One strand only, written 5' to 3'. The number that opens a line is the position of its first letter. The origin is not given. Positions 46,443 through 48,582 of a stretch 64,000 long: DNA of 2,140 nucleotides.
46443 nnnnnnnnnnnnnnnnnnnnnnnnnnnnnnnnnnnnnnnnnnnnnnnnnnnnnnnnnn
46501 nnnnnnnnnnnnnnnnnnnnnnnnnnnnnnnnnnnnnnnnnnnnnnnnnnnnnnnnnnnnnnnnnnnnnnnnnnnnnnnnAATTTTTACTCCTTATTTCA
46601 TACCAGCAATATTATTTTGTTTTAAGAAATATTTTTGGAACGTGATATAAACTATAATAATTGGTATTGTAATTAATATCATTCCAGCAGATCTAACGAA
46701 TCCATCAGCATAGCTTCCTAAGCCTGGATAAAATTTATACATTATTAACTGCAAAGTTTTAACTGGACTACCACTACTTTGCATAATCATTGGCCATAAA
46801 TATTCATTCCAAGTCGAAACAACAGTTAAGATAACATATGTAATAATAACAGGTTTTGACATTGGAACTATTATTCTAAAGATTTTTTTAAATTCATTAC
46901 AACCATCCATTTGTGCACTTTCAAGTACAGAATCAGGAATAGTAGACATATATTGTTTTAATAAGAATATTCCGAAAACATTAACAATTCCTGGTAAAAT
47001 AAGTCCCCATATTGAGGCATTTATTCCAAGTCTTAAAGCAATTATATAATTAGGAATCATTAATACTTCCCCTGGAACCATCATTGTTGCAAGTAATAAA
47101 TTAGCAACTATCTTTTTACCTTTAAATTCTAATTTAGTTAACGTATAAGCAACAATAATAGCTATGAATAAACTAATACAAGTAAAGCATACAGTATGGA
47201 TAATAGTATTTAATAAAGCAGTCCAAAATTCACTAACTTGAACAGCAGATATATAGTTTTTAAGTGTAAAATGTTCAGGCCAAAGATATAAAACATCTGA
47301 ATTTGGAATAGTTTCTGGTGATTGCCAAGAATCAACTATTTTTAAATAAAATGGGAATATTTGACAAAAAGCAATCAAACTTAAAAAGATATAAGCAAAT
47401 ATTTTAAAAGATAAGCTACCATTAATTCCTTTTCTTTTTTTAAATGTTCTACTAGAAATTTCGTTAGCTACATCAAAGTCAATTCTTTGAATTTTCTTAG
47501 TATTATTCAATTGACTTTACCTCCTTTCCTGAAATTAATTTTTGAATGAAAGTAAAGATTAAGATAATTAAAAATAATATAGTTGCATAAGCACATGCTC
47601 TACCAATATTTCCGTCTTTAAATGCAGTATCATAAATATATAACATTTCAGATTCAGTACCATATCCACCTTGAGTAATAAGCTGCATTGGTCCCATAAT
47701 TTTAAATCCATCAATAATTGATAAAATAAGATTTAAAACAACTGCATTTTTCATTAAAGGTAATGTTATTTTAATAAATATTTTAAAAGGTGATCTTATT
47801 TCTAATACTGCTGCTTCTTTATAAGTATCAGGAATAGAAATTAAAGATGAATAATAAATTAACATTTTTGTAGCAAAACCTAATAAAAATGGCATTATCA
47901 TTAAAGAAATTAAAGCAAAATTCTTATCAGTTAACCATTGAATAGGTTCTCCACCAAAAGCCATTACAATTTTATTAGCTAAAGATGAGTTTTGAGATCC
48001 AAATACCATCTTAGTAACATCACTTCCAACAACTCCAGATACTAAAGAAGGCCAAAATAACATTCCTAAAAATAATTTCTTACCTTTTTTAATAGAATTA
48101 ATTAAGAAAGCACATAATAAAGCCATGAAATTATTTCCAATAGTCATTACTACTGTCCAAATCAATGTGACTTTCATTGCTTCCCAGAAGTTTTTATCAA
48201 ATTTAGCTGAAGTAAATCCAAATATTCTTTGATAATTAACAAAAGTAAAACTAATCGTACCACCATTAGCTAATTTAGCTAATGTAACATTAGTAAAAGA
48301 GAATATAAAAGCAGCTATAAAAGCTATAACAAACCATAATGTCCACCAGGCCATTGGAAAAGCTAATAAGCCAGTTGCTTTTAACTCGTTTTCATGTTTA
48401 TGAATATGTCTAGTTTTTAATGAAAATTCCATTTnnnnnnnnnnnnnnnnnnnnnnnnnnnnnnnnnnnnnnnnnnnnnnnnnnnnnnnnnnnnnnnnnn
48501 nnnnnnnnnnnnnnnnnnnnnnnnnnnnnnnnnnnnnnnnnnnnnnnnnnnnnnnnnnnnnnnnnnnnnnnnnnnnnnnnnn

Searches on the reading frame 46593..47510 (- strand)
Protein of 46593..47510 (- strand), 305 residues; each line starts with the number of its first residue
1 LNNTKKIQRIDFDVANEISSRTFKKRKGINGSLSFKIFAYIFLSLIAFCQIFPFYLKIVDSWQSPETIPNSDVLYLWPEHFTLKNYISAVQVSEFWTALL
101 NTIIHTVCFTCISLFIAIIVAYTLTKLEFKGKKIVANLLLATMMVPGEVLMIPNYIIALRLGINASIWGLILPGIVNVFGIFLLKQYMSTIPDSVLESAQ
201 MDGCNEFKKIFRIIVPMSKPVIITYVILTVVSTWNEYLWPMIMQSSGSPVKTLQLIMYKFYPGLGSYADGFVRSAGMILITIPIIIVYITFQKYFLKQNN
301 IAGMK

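Call 59: search_protein_families(library=pfam, max_evalue=0.0001, proteins=[window:46593-47510:-])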
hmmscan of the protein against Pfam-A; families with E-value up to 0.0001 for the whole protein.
window:46593-47510:- (305 aa): 1 family
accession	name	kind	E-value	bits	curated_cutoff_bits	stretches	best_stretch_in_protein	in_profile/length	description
PF00528.27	BPD_transp_1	-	1.8e-16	60.9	26.4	1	114-295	2-178/184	Binding-protein-dependent transport system inner membrane component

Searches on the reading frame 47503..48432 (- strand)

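Call 59: search_protein_families(library=pfam, max_evalue=0.0001, proteins=[window:47503-48432:-])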
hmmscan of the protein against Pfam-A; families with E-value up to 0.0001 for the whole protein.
window:47503-48432:- (309 aa): 1 family
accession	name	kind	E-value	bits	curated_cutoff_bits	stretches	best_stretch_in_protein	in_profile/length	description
PF00528.27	BPD_transp_1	-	3.5e-05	24.1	26.4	0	114-301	13-179/184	Binding-protein-dependent transport system inner membrane component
